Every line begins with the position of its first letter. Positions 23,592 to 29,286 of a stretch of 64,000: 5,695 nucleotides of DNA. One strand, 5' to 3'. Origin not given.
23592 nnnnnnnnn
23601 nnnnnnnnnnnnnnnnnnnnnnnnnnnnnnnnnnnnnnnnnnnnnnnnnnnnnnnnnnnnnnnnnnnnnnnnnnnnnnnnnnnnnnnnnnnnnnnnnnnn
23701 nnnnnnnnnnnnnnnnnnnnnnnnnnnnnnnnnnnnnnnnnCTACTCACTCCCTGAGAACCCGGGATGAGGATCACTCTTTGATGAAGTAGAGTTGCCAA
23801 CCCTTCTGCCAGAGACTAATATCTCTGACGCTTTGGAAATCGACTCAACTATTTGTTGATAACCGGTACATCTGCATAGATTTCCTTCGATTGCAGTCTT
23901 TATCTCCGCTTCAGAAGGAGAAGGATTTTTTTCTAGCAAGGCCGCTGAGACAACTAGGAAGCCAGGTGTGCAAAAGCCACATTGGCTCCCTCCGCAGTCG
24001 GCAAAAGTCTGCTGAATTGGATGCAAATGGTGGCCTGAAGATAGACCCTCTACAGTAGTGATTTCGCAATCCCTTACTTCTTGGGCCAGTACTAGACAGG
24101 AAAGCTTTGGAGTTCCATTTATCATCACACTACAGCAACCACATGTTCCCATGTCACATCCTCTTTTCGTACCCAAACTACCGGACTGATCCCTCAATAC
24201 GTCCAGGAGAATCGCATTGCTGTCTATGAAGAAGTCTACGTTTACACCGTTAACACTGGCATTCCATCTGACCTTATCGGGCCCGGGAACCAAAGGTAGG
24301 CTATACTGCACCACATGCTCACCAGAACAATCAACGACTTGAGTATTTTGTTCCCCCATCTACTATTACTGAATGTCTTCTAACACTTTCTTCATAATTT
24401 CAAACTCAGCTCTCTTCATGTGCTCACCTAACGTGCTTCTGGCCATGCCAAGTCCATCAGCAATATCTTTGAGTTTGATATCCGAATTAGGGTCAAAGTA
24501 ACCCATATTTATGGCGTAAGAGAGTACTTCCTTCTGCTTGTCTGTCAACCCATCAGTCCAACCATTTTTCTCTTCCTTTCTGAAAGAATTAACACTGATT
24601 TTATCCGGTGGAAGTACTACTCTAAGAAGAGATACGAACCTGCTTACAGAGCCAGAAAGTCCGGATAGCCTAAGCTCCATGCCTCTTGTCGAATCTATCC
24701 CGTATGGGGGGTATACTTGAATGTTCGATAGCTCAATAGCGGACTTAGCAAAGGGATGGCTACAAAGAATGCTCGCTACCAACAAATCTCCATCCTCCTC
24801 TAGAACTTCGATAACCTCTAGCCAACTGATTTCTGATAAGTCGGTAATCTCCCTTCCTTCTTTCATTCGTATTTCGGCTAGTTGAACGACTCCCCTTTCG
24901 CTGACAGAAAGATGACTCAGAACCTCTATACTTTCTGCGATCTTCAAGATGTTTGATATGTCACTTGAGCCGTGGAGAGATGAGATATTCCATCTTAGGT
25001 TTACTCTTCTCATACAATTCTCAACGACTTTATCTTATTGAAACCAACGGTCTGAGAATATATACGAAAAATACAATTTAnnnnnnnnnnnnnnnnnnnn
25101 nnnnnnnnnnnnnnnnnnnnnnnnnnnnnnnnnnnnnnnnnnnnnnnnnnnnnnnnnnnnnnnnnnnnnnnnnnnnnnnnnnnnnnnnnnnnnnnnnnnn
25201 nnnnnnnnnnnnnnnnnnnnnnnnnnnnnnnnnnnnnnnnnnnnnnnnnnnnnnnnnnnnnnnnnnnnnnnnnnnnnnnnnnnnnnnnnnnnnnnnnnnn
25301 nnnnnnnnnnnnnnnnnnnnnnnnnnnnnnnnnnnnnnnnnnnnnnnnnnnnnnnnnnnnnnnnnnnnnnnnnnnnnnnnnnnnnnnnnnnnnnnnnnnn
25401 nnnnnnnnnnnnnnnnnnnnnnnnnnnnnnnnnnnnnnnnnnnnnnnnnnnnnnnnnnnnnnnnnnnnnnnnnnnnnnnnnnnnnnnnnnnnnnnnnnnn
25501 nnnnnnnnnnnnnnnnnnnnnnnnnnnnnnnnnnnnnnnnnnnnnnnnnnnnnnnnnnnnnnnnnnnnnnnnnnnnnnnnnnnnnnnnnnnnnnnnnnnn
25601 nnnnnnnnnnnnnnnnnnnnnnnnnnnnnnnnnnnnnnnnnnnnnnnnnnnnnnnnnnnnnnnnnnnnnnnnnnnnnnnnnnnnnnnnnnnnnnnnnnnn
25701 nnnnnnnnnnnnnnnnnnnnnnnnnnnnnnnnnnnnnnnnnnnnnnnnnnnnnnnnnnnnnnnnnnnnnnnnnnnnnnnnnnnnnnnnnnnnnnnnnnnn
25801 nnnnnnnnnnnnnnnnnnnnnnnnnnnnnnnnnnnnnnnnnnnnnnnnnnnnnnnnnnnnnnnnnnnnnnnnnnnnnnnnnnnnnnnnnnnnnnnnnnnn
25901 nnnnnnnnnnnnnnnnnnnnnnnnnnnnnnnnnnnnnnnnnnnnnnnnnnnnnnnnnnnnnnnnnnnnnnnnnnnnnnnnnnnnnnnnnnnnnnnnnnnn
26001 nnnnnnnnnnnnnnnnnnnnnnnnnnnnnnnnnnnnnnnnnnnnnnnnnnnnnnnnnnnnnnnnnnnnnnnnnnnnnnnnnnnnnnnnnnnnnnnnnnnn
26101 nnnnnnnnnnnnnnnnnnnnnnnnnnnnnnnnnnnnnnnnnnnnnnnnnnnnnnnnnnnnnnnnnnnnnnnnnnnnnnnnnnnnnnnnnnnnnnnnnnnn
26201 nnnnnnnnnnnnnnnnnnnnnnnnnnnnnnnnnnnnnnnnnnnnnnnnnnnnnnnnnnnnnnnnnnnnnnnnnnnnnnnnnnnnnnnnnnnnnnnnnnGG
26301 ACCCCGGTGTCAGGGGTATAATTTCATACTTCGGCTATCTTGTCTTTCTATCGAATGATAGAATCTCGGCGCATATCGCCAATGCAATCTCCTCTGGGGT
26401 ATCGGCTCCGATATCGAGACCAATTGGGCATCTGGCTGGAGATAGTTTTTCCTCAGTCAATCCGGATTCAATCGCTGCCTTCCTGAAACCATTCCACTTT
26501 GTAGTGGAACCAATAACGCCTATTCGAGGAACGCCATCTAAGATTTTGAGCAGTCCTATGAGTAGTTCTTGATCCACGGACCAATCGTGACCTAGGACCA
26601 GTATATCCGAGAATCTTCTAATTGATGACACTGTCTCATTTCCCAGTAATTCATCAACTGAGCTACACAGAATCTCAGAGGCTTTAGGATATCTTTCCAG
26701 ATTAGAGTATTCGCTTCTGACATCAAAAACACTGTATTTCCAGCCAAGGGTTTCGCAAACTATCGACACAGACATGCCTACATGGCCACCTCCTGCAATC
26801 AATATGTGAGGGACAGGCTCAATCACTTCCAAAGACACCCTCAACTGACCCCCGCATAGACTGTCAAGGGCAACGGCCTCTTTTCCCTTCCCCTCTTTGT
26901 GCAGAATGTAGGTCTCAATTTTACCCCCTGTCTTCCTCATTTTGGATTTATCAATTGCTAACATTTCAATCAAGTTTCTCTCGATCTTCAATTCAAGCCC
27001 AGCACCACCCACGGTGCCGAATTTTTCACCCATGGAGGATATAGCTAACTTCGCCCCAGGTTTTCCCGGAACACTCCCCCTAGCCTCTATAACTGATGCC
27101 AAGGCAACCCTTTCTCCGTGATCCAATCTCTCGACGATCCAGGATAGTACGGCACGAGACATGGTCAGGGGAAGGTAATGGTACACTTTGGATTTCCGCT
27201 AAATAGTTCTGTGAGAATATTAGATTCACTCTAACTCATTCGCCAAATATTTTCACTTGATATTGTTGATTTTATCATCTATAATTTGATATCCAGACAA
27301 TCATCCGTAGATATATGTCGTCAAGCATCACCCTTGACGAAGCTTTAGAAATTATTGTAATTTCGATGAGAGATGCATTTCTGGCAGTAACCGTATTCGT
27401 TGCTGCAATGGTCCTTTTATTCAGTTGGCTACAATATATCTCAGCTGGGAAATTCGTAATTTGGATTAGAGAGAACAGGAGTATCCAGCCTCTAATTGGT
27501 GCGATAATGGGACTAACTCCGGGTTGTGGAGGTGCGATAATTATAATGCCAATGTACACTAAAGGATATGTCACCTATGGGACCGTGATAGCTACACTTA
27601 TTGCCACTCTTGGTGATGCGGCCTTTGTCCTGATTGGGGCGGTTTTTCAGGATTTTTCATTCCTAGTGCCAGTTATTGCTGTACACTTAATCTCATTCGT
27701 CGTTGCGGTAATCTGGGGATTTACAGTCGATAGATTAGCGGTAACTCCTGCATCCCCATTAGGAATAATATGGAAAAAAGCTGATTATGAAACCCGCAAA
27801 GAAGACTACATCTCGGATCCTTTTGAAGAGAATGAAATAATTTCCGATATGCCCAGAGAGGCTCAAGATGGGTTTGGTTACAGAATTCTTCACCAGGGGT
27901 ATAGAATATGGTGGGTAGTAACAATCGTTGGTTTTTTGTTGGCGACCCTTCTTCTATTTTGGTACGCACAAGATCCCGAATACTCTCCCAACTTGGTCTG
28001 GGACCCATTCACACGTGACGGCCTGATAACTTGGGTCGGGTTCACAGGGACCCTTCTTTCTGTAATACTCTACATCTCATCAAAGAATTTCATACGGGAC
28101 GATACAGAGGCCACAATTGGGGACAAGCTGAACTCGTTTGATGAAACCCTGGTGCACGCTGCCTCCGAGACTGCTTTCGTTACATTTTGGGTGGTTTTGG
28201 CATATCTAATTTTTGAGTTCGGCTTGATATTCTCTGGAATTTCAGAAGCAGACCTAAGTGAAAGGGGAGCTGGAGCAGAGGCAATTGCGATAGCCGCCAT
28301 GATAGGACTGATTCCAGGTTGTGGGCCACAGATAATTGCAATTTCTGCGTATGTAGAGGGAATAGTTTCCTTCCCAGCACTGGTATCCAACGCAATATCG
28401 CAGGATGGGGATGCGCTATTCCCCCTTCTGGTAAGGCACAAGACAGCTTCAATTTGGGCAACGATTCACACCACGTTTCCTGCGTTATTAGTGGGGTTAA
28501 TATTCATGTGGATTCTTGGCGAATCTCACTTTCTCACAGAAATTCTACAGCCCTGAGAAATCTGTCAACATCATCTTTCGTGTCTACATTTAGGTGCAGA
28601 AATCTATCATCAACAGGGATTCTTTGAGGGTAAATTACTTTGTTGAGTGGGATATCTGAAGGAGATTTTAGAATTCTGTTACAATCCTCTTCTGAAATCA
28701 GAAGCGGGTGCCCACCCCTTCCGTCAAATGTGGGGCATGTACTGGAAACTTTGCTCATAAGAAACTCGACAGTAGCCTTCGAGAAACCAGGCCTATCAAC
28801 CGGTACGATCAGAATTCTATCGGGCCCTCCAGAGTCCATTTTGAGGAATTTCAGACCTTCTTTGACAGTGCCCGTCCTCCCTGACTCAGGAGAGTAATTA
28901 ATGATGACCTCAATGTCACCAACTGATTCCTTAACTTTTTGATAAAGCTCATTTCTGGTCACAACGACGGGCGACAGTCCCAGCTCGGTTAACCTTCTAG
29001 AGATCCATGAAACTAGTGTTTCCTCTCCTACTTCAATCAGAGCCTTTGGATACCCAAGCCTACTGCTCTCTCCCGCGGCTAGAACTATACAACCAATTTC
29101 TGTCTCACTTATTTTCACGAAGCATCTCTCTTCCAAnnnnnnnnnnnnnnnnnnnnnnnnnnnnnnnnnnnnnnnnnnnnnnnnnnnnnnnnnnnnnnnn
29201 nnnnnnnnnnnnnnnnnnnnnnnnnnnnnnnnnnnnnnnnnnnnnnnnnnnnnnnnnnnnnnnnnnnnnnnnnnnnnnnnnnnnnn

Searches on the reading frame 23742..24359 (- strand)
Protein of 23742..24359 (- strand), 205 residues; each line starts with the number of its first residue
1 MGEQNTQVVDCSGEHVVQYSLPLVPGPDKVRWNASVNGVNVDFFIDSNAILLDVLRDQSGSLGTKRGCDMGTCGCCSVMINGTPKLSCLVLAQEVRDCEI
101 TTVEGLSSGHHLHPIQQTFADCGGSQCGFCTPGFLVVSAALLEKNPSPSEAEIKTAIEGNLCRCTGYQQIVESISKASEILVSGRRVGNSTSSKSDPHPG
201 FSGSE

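Call 3: search_protein_families(library=pfam, proteins=[window:23742-24359:-])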
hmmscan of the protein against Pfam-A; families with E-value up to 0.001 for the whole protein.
window:23742-24359:- (205 aa): 3 families
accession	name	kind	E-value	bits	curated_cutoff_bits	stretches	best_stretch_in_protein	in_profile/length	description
PF01799.25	Fer2_2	-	5.8e-32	110.1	30.3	1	102-174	1-74/75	[2Fe-2S] binding domain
PF13085.11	Fer2_3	-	2.6e-08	34.3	27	1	50-106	34-89/107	2Fe-2S iron-sulfur cluster binding domain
PF00111.32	Fer2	-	5e-06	26.8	21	1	36-84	3-52/77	2Fe-2S iron-sulfur cluster binding domain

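Call 6: search_solved_structures(query=window:23742-24359:-, max_evalue=1e-10)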
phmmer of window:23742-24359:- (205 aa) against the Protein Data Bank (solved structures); distinct sequences matched with E-value up to 1e-10: 37.
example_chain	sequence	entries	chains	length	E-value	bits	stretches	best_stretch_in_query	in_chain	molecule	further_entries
1rm6_C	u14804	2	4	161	3.3e-42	148.2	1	35-178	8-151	4-hydroxybenzoyl-CoA reductase gamma subunit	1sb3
1t3q_A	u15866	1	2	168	3.2e-41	145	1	30-177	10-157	quinoline 2-oxidoreductase small subunit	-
4zoh_C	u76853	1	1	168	1.5e-39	139.6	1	24-181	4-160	Putative oxidoreductase iron-sulfur subunit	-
8uem_C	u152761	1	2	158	4.9e-39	137.9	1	34-177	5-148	[2Fe-2S] binding domain protein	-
1sij_A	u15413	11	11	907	2.3e-37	132.4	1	35-186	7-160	Aldehyde oxidoreductase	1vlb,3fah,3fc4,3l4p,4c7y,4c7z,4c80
5y6q_A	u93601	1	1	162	4.2e-37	131.6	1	30-179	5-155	Aldehyde oxidase small subunit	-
3hrd_D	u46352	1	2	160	3.9e-36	128.4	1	29-177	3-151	Nicotinate dehydrogenase small FeS subunit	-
7dqx_C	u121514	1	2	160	1.1e-35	126.9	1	31-174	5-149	6-hydroxypseudooxynicotine dehydrogenase complex subunit beta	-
1n5w_A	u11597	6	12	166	2.6e-35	125.7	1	33-178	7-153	Carbon monoxide dehydrogenase small chain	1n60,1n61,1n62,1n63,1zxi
1ffu_A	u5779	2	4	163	2.4e-34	122.6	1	34-179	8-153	CUTS, IRON-SULFUR PROTEIN OF CARBON MONOXIDE DEHYDROGENASE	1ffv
1dgj_A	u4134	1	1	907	2.2e-32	116.2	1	36-186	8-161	ALDEHYDE OXIDOREDUCTASE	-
5g5g_A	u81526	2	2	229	1.8e-31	113.2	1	20-178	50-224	PUTATIVE XANTHINE DEHYDROGENASE YAGT IRON-SULFUR-BINDING SUBUNIT | Aldehyde oxidoreductase iron-sulfur-binding subunit PaoA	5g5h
3etr_A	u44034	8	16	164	4.2e-28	102.2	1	41-173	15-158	Xanthine dehydrogenase/oxidase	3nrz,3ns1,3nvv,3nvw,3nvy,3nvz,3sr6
3eub_A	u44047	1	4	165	4.5e-28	102.1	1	41-173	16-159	Xanthine dehydrogenase/oxidase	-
28mb_A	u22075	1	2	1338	1e-27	101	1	41-175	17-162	Aldehyde oxidase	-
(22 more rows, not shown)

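Call 7: search_protein_families(library=ncbifam, proteins=[window:23742-24359:-], max_evalue=0.00001)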
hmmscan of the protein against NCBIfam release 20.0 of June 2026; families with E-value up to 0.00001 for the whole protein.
window:23742-24359:- (205 aa): 16 families
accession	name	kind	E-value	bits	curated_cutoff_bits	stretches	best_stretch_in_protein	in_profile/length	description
TIGR03193.1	4hydroxCoAred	equivalog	1.1e-50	171.4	257.8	1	35-177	5-147/148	4-hydroxybenzoyl-CoA reductase subunit gamma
NF041020.1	glyceraldDH_gamma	equivalog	1.5e-50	171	290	1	27-181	8-162/164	glyceraldehyde dehydrogenase subunit gamma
NF045668.1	pterin_aldehy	equivalog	2.2e-46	158.4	1100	1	35-182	6-156/905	molybdopterin-dependent aldehyde oxidoreductase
NF043084.2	XdhC_XDHase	equivalog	3.9e-45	153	217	1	34-178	5-150/151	xanthine dehydrogenase subunit XdhC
TIGR03198.1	pucE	equivalog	2.4e-42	143.9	254.3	1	29-178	1-149/151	xanthine dehydrogenase subunit E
TIGR02963.1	xanthine_xdhA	equivalog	3.3e-40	138.1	467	1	45-180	15-160/468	xanthine dehydrogenase small subunit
TIGR03311.1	Se_dep_XDH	equivalog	5.4e-40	137.2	830.45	1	36-187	5-153/848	selenium-dependent xanthine dehydrogenase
NF007387.0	PRK09908.1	equivalog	9.7e-40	135.6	212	1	31-177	8-155/159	xanthine dehydrogenase iron sulfur-binding subunit XdhC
NF008514.0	PRK11433.1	equivalog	2.5e-35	122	322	1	31-178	52-214/218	aldehyde dehydrogenase iron-sulfur subunit PaoA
TIGR02969.1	mam_aldehyde_ox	subfamily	1.6e-27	95.4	1912.3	1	41-174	13-157/1330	aldehyde oxidase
TIGR03313.1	Se_sel_red_Mo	hypoth_equivalog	4.9e-14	51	1101.9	1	70-179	37-146/951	molybdopterin-dependent oxidoreductase Mo/Fe-S-binding subunit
NF009226.0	PRK12576.1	equivalog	2.7e-10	40.1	344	1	39-99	31-91/317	succinate dehydrogenase/fumarate reductase iron-sulfur subunit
NF004616.0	PRK05950.1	subfamily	4.8e-08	32.4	228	1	51-103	41-95/238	succinate dehydrogenase iron-sulfur subunit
NF009052.0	PRK12386.1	equivalog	1.8e-07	30.5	256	1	50-107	31-92/255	succinate dehydrogenase/fumarate reductase iron-sulfur subunit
NF010071.0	PRK13552.1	equivalog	3.9e-07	29.6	264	1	52-102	40-91/241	fumarate reductase iron-sulfur subunit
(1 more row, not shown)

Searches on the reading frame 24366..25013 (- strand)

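Call 3: search_protein_families(library=pfam, proteins=[window:24366-25013:-])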
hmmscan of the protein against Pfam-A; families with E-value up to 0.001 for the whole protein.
window:24366-25013:- (215 aa): 1 family
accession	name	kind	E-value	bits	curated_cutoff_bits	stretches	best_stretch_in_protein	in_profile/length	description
PF04967.18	HTH_10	-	1.2e-15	57.4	23.1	1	156-207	1-52/53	HTH DNA binding domain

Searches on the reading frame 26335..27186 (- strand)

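Call 3: search_protein_families(library=pfam, proteins=[window:26335-27186:-])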
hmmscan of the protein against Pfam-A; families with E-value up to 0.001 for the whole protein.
window:26335-27186:- (283 aa): 2 families
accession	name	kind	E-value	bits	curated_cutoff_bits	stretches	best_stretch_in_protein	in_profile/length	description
PF13478.12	XdhC_C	-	1.3e-29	103.7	29.7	1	129-275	2-125/125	XdhC Rossmann domain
PF02625.21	XdhC_CoxI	-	3.1e-13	49.9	24.3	1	22-83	3-64/68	XdhC and CoxI family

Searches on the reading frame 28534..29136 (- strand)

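Call 63: search_protein_families(library=pfam, proteins=[window:28534-29136:-], max_evalue=0.0001)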
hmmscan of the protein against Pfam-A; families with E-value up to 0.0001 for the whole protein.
window:28534-29136:- (200 aa): 1 family
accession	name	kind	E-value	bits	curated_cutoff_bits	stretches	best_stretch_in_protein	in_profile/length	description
PF12804.13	NTP_transf_3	-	2.4e-23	83.5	27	1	16-164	1-150/160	MobA-like NTP transferase domain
